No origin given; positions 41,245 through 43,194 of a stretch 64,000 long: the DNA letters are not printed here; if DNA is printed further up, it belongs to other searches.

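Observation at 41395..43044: Radical SAM-SPASM enzyme fused to a degenerate sugar-nucleotide (cytidylyltransferase-like) domain inside the flagellin glycosylation region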

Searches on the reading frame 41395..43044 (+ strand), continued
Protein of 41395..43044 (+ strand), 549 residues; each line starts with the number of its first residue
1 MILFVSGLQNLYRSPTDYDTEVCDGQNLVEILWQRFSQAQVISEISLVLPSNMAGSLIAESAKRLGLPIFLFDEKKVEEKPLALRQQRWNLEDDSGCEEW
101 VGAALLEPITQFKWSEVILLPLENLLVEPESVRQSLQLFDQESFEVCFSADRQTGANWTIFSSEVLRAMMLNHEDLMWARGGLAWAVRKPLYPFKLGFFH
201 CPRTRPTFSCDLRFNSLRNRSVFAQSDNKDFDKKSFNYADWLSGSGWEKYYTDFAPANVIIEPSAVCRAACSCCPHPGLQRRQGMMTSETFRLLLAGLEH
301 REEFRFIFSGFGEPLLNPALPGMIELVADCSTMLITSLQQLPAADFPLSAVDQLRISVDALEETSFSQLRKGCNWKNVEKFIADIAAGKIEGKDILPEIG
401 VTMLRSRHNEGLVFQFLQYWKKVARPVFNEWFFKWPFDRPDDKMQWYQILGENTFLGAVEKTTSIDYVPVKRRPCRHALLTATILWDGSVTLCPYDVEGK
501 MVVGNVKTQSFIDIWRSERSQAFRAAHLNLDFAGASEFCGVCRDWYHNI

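Call 24: predict_structure(alignment_id=A1)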
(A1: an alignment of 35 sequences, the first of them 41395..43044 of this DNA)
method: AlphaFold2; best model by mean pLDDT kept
length: 549 residues; sequences in the alignment: 35
mean_pLDDT: 91.9   pTM: 0.91
mean pLDDT of the five models: 91.9, 91.8, 91.4, 90.7, 90.4
residues with pLDDT >= 90: 427; 70-90: 114; 50-70: 7; < 50: 1
segments of 3 or more residues with pLDDT < 50: none
pLDDT, mean of each block of 10 residues (from residue 1): 94 81 88 90 93 93 97 96 92 92 97 97 95 95 96 95 97 96 92 91 83 92 84 91 93 95 95 90 96 93 93 95 97 95 94 94 92 93 89 83 92 93 90 89 89 88 79 90 97 92 97 97 95 92 68
secondary structure, 60 per line:
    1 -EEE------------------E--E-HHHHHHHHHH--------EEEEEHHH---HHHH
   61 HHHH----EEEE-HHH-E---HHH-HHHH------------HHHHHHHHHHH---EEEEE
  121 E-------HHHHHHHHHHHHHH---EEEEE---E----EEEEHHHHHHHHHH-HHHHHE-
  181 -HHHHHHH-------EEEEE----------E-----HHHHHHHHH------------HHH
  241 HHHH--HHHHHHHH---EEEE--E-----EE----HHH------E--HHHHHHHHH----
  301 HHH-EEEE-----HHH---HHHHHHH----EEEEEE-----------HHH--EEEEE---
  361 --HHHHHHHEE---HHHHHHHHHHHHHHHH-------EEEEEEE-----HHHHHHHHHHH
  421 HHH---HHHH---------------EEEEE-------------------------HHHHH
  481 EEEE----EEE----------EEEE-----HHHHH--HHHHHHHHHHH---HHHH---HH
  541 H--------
elements in order: E2-4 H28-37 E46-50 H57-64 E69-72 H86-89 H102-112 E116-121 H129-142 E146-150 E159-162 H163-172 H174-178 H182-188 E196-200 H217-225 H238-244 H247-254 E258-261 H288-296 E305-308 H320-326 E331-336 E353-357 H363-369 H375-390 E398-404 H410-423 H427-430 E446-450 H476-480 E481-484 E489-491 E502-505 H511-515 H518-528 H532-535

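Call 34: search_protein_families(library=ncbifam, proteins=[P0066], max_evalue=0.001)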
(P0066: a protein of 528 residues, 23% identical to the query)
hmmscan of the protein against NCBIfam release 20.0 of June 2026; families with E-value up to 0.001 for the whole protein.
P0066 (528 aa): 12 families
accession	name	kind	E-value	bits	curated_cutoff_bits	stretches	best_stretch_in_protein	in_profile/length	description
TIGR04321.1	spiroSPASM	subfamily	3.1e-40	138.3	250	1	233-526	208-506/510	spiro-SPASM protein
TIGR04317.1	W_rSAM_matur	equivalog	8.6e-12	44.8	380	1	286-422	35-169/349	tungsten cofactor oxidoreductase radical SAM maturase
TIGR04545.1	rSAM_ahbD_hemeb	equivalog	1.4e-08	34.6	500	1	276-389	22-134/339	heme b synthase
TIGR04311.1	rSAM_Geo_metal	subfamily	1.5e-06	27.5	400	1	280-390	30-140/423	radical SAM/SPASM family putative metalloenzyme maturase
NF045646.2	rSAM_Se_TrsS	equivalog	6.9e-06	24.9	490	1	281-378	112-211/441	radical SAM (seleno)protein TrsS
NF045702.1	rSAM_GDGT_ether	equivalog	1.2e-05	24.2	450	1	310-391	144-228/486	tetraether lipid synthase Tes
TIGR04251.1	SCM_rSAM_ScmF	equivalog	3.9e-05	23.2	400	0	306-387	59-139/353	SynChlorMet cassette radical SAM/SPASM protein ScmF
TIGR04053.2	TIGR04053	equivalog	7.1e-05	22.2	395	1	288-389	42-145/366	TIGR04053 family radical SAM/SPASM domain-containing protein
NF045574.1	sacti_mat_StsB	exception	0.00017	20.6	625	1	309-390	149-229/466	StsB family radical SAM/SPASM domain sactipeptide maturase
TIGR02109.1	PQQ_syn_pqqE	equivalog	0.0002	20.4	381.35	1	289-388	42-140/358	pyrroloquinoline quinone biosynthesis protein PqqE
TIGR04303.1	GeoRSP_rSAM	equivalog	0.00037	20.2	400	0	287-378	35-124/325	GeoRSP system radical SAM/SPASM protein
TIGR04133.1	rSAM_w_lipo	hypoth_equivalog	0.00047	19.2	425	0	464-526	266-325/350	TIGR04133 family radical SAM/SPASM protein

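Call 38: find_encoding_contigs(protein=P0062, flank=10000, max_places=1)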
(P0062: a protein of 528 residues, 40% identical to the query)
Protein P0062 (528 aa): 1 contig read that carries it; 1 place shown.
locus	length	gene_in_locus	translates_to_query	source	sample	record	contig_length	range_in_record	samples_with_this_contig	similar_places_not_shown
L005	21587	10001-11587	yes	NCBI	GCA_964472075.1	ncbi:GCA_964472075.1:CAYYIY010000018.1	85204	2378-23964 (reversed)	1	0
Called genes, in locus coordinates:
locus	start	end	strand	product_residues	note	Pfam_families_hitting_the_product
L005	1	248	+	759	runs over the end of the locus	PF00669:Flagellin_N, PF00700:Flagellin_C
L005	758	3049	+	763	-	PF00669:Flagellin_N, PF00700:Flagellin_C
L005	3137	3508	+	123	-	PF03646:FlaG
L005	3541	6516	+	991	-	PF02465:FliD_N, PF07195:FliD_C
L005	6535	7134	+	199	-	PF27299:TP0873_N (weak), PF26154:DUF8042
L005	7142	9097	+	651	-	PF01973:MptE-like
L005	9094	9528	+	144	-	PF02561:FliS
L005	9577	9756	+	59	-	-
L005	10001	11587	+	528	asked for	PF13186:SPASM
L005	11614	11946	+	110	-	PF01329:Pterin_4a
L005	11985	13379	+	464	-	PF01474:DAHP_synth_2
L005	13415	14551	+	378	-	PF01408:GFO_IDH_MocA, PF02894:GFO_IDH_MocA_C, PF22725:GFO_IDH_MocA_C3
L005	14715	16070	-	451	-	PF16254:DUF4910, PF09940:DUF2172, PF16221:HTH_47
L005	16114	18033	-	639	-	PF02522:Antibiotic_NAT, PF09940:DUF2172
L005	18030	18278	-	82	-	PF00550:PP-binding (weak)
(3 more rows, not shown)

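Call 39: find_encoding_contigs(protein=P0060, flank=10000, max_places=1)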
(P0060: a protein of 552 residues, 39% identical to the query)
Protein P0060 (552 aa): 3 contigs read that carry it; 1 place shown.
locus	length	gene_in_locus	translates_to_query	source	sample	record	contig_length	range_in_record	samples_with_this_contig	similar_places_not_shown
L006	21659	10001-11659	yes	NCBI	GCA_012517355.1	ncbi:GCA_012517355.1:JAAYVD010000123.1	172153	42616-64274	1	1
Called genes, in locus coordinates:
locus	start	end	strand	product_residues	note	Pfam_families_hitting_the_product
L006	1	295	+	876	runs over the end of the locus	PF00669:Flagellin_N, PF00700:Flagellin_C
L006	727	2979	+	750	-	PF00669:Flagellin_N, PF00700:Flagellin_C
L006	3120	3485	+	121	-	PF03646:FlaG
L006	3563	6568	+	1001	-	PF02465:FliD_N, PF07195:FliD_C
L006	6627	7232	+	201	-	PF27299:TP0873_N, PF26154:DUF8042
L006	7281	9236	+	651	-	PF20157:Maf_flag10_N (faint), PF01973:MptE-like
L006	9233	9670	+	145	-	PF02561:FliS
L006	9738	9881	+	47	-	-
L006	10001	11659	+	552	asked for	PF04055:Radical_SAM, PF13186:SPASM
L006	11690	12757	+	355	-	PF02445:NadA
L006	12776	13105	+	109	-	PF01329:Pterin_4a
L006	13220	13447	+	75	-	-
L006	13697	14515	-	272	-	-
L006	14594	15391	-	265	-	PF11209:LmeA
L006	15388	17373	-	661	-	-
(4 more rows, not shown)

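Call 40: find_encoding_contigs(protein=P0066, flank=10000, max_places=2)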
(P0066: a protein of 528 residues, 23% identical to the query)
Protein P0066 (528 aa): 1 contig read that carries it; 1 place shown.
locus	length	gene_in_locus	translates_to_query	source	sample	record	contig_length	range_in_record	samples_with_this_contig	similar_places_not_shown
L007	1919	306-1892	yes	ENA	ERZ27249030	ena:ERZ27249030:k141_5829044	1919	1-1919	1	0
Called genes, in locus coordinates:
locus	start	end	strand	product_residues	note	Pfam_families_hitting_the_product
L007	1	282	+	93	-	?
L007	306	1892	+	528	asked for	PF04055:Radical_SAM (weak), PF13186:SPASM (weak)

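Call 49: find_homologous_proteins(query=P0066, max_evalue=0.001)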
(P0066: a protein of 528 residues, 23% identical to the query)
Query P0066 (528 aa): 707 proteins with E <= 0.001 among 8000 candidates; the best 120 are listed.
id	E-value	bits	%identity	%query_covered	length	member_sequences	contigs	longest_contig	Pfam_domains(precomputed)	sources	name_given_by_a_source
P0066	0.0e+0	1219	100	100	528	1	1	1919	PF13186.12,PF04055.28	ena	-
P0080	3.5e-265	899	73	100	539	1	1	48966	PF13186.12,PF04055.28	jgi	jgi:radical SAM protein with 4Fe4S-binding SPASM domain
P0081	7.9e-264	894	72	100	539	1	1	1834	PF13186.12,PF04055.28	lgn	-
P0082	7.7e-260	881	72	100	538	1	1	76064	PF04055.28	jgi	jgi:MoaA/NifB/PqqE/SkfB family radical SAM enzyme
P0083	1.5e-249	847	67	100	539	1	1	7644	PF13186.12,PF04055.28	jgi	jgi:MoaA/NifB/PqqE/SkfB family radical SAM enzyme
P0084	2.5e-246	836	66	100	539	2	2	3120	PF13186.12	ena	-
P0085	5.4e-245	832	67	100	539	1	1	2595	PF13186.12,PF04055.28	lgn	-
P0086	1.3e-244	831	65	100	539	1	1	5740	PF13186.12,PF04055.28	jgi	jgi:radical SAM protein with 4Fe4S-binding SPASM domain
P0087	3.0e-244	830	68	100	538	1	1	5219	PF13186.12,PF04055.28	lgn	-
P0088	6.7e-239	812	65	100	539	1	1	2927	PF13186.12,PF04055.28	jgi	jgi:hypothetical protein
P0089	3.1e-236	803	65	100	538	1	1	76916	PF13186.12,PF04055.28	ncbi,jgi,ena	jgi:radical SAM protein with 4Fe4S-binding SPASM domain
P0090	2.0e-235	800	66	100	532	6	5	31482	PF04055.28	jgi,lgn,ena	jgi:hypothetical protein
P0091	5.3e-234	796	64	100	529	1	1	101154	PF13186.12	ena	-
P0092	6.5e-233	792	64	100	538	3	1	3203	PF13186.12,PF04055.28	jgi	jgi:radical SAM protein with 4Fe4S-binding SPASM domain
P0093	2.7e-232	790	64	100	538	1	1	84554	-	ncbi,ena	-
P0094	6.6e-232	789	66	100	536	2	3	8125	PF13186.12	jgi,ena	-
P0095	1.1e-230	785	63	100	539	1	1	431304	PF13186.12,PF04055.28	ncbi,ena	-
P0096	1.6e-230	784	65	100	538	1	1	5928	PF13186.12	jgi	jgi:2-C-methyl-D-erythritol 4-phosphate cytidylyltransferase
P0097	9.0e-230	782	63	100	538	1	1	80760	PF13186.12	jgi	jgi:Iron-sulfur cluster-binding domain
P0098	2.0e-229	781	63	100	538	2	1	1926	PF13186.12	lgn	-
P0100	5.0e-229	779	64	100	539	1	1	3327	PF13186.12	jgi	jgi:hypothetical protein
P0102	1.7e-227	774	63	100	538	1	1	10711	PF13186.12,PF04055.28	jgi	jgi:hypothetical protein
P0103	4.2e-227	773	64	100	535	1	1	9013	PF13186.12,PF04055.28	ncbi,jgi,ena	jgi:hypothetical protein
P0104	6.7e-226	769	62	100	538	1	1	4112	PF13186.12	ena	-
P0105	5.4e-225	766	68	88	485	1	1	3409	PF13186.12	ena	-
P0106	2.5e-224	764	61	100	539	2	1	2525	PF13186.12,PF04055.28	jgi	jgi:2-C-methyl-D-erythritol 4-phosphate cytidylyltransferase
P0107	5.6e-224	763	62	100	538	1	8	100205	PF13186.12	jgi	jgi:hypothetical protein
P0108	9.1e-224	762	62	100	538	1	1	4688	PF13186.12,PF04055.28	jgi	jgi:radical SAM protein with 4Fe4S-binding SPASM domain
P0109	3.8e-223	760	68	88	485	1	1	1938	PF13186.12,PF04055.28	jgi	jgi:hypothetical protein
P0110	1.1e-222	758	63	100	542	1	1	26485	PF13186.12,PF04055.28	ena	-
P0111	2.6e-222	757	62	100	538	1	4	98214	PF13186.12,PF04055.28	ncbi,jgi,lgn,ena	jgi:hypothetical protein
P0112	2.1e-220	751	62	100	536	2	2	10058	PF13186.12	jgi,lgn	-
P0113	1.3e-218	745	69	87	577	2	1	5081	PF04055.28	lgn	-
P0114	2.2e-218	744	59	100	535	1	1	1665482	PF13186.12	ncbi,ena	-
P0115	8.1e-218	742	60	100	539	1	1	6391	PF13186.12,PF04055.28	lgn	-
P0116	1.6e-215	735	60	100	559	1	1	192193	PF13186.12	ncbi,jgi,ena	jgi:hypothetical protein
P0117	1.5e-214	732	61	100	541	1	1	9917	PF13186.12,PF04055.28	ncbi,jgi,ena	jgi:MoaA/NifB/PqqE/SkfB family radical SAM enzyme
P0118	1.9e-208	711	58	100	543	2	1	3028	PF13186.12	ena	-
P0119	1.4e-206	705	58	100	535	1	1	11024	PF13186.12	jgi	jgi:hypothetical protein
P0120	3.3e-205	701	59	97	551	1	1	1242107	PF13186.12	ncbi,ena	-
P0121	6.3e-205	700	57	100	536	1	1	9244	PF13186.12,PF04055.28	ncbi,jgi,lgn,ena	jgi:MoaA/NifB/PqqE/SkfB family radical SAM enzyme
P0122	3.7e-204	697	58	100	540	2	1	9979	PF13186.12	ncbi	-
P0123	3.9e-204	697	58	100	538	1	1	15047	PF13186.12,PF04055.28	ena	-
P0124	2.3e-203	695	59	96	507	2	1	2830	PF13186.12,PF04055.28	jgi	jgi:MoaA/NifB/PqqE/SkfB family radical SAM enzyme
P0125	1.0e-202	693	56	100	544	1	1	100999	PF13186.12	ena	-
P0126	6.8e-202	690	57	100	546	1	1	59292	PF13186.12,PF04055.28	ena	-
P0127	1.3e-201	689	57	100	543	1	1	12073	PF13186.12,PF04055.28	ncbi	-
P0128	7.7e-201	686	57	100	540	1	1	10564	PF13186.12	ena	-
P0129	8.7e-201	686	56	100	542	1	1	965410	PF13186.12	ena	-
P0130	2.7e-200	685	56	100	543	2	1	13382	PF13186.12,PF04055.28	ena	-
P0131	4.7e-199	680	56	100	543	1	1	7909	PF13186.12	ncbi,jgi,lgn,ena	jgi:MoaA/NifB/PqqE/SkfB family radical SAM enzyme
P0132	6.5e-199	680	57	100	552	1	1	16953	PF13186.12,PF04055.28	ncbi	-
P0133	9.1e-198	676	55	100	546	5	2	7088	PF13186.12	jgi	jgi:MoaA/NifB/PqqE/SkfB family radical SAM enzyme/2-C-methyl-D-erythritol 4-phosphate cytidylyltrans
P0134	2.3e-196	672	57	100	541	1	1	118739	PF13186.12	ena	-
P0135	1.0e-195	669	56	100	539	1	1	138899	PF13186.12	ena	-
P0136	1.2e-194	666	54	100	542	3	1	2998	PF13186.12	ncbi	-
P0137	1.4e-194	666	56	100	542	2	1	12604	PF13186.12,PF04055.28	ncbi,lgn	-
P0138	8.5e-194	663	55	100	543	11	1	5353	PF13186.12,PF04055.28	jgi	jgi:radical SAM protein with 4Fe4S-binding SPASM domain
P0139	1.6e-193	662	55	100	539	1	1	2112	PF13186.12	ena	-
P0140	2.6e-193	662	55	100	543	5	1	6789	PF13186.12,PF04055.28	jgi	jgi:hypothetical protein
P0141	7.5e-192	657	55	100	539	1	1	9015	PF13186.12,PF04055.28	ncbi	-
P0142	3.4e-191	654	55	100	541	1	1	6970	PF13186.12,PF04055.28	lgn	-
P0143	9.8e-191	653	53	100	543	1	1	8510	PF13186.12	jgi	jgi:hypothetical protein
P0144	5.6e-190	650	54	100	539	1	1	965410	PF04055.28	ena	-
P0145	6.1e-190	650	54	100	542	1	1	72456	PF04055.28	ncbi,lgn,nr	ncbi:MAG TPA: SPASM domain-containing protein [Tepidisphaeraceae bacterium]|nr:SPASM domain-containi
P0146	7.5e-190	650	54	100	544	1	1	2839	PF13186.12,PF04055.28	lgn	-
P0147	6.1e-188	644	54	100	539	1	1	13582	PF13186.12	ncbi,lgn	ncbi:MAG: SPASM domain-containing protein [Tepidisphaeraceae bacterium]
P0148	6.1e-188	644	54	100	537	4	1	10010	PF04055.28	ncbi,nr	ncbi:MAG: hypothetical protein JWO87_1492 [Phycisphaerales bacterium]|nr:hypothetical protein [Phyci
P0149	7.7e-188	643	54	100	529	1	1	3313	PF13186.12,PF04055.28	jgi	jgi:radical SAM protein with 4Fe4S-binding SPASM domain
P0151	2.0e-187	642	54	100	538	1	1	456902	PF13186.12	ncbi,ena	-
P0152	2.9e-187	642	54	100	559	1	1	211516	PF13186.12,PF04055.28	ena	-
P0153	4.4e-187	641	54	100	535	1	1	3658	PF13186.12,PF04055.28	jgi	-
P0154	5.6e-187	641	53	100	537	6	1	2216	PF13186.12,PF04055.28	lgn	-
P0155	8.0e-186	637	54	100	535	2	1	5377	PF13186.12,PF04055.28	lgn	-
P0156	8.4e-186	637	55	100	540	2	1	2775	PF13186.12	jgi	-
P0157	1.9e-185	636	54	100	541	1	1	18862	PF13186.12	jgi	jgi:hypothetical protein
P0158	5.2e-185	634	55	100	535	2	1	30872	PF13186.12,PF04055.28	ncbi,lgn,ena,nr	ncbi:MAG TPA: SPASM domain-containing protein [Tepidisphaeraceae bacterium]|nr:SPASM domain-containi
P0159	1.5e-184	633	54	100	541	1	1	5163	PF13186.12,PF04055.28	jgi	jgi:hypothetical protein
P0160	5.5e-184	631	52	100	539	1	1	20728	PF13186.12,PF04055.28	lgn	-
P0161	3.7e-183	628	53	100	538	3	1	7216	PF13186.12,PF04055.28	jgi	jgi:hypothetical protein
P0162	8.8e-183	627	54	100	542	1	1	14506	PF13186.12,PF04055.28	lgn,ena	-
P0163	1.4e-182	626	53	100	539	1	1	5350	PF13186.12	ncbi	-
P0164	2.1e-182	626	55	100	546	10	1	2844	PF13186.12,PF04055.28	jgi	-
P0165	2.2e-182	625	54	100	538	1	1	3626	PF13186.12,PF04055.28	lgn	-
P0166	2.3e-182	625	52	100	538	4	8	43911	PF13186.12,PF04055.28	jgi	jgi:hypothetical protein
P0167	2.7e-182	625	53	100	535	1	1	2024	PF13186.12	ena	-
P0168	2.9e-182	625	53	100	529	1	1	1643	PF13186.12,PF04055.28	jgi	jgi:hypothetical protein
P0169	2.9e-182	625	54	100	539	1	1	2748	PF13186.12,PF04055.28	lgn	-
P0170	4.4e-182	624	54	100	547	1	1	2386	PF13186.12,PF04055.28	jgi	jgi:radical SAM protein with 4Fe4S-binding SPASM domain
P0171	5.9e-182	624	52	100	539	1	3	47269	PF13186.12,PF04055.28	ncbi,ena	-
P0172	8.7e-182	623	52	100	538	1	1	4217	PF04055.28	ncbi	ncbi:MAG TPA: radical SAM protein [Tepidisphaeraceae bacterium]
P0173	1.2e-181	623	53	100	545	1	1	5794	PF13186.12,PF04055.28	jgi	jgi:hypothetical protein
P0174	1.3e-181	623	53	100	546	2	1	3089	PF13186.12,PF04055.28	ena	-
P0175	1.7e-181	623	53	100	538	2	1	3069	PF13186.12,PF04055.28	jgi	jgi:Radical SAM superfamily/Iron-sulfur cluster-binding domain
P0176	3.1e-181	622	53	100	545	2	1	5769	PF13186.12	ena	-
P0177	4.0e-181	621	54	100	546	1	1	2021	PF13186.12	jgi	jgi:MoaA/NifB/PqqE/SkfB family radical SAM enzyme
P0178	5.6e-181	621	51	100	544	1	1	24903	PF13186.12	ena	-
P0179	6.6e-181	621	53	100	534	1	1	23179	PF13186.12,PF04055.28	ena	-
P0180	8.1e-181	620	52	100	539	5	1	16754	PF04055.28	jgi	jgi:hypothetical protein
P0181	1.1e-180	620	52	100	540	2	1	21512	PF13186.12,PF04055.28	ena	-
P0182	1.4e-180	619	52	100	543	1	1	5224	PF13186.12,PF04055.28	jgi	jgi:hypothetical protein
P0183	1.5e-180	619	53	100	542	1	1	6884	PF13186.12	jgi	jgi:radical SAM protein with 4Fe4S-binding SPASM domain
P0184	1.7e-180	619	54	100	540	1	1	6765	PF13186.12,PF04055.28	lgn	-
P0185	2.2e-180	619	53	100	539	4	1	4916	PF13186.12,PF04055.28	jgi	jgi:radical SAM protein with 4Fe4S-binding SPASM domain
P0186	2.5e-180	619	52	100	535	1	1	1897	PF13186.12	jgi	jgi:radical SAM protein with 4Fe4S-binding SPASM domain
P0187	2.6e-180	619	52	100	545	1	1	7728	PF13186.12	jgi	jgi:radical SAM protein with 4Fe4S-binding SPASM domain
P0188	3.2e-180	618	52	100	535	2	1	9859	PF04055.28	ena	-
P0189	3.7e-180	618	52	100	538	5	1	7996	PF13186.12,PF04055.28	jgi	jgi:hypothetical protein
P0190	3.9e-180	618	52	100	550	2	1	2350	PF13186.12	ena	-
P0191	4.0e-180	618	52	100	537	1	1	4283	PF13186.12,PF04055.28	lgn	-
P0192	4.1e-180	618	52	98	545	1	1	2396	PF13186.12,PF04055.28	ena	-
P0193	7.5e-180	617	53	100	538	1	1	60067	PF13186.12,PF04055.28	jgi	jgi:radical SAM protein with 4Fe4S-binding SPASM domain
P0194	8.4e-180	617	52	100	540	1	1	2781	PF13186.12,PF04055.28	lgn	-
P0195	8.5e-180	617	53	100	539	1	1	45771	PF13186.12,PF04055.28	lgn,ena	-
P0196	9.1e-180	617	52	100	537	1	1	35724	PF04055.28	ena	-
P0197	9.7e-180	617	53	100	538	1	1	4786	PF13186.12,PF04055.28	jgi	jgi:radical SAM protein with 4Fe4S-binding SPASM domain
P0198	9.8e-180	617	54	100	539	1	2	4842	PF04055.28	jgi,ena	jgi:hypothetical protein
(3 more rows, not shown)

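Call 50: find_encoding_contigs(protein=P0114, flank=10000, max_places=1)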
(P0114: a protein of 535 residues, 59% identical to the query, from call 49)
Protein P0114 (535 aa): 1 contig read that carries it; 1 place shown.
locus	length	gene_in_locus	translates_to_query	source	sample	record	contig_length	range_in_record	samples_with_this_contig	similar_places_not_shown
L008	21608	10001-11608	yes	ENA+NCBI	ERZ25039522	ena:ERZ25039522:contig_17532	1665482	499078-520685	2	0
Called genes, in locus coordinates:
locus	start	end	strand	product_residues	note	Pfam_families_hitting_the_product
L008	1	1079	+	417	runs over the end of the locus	PF19295:SufBD_N, PF01458:SUFBD_core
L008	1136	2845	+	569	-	PF00266:Aminotran_5, PF01053:Cys_Met_Meta_PP (faint), PF01212:Beta_elim_lyase (weak), PF02657:SufE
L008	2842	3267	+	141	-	PF01883:FeS_assembly_P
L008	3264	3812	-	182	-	PF03853:YjeF_N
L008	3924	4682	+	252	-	PF01975:SurE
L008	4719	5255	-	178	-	-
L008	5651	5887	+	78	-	-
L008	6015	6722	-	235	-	PF01797:Y1_Tnp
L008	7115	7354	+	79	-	-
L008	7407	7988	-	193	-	-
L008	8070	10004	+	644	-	PF20157:Maf_flag10_N (faint), PF01973:MptE-like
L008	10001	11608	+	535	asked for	PF13186:SPASM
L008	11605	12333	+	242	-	PF02348:CTP_transf_3, PF12804:NTP_transf_3 (weak)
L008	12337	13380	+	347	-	PF03102:NeuB, PF08666:SAF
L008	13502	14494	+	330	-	PF02350:Epimerase_2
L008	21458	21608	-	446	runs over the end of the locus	PF02310:B12-binding, PF04055:Radical_SAM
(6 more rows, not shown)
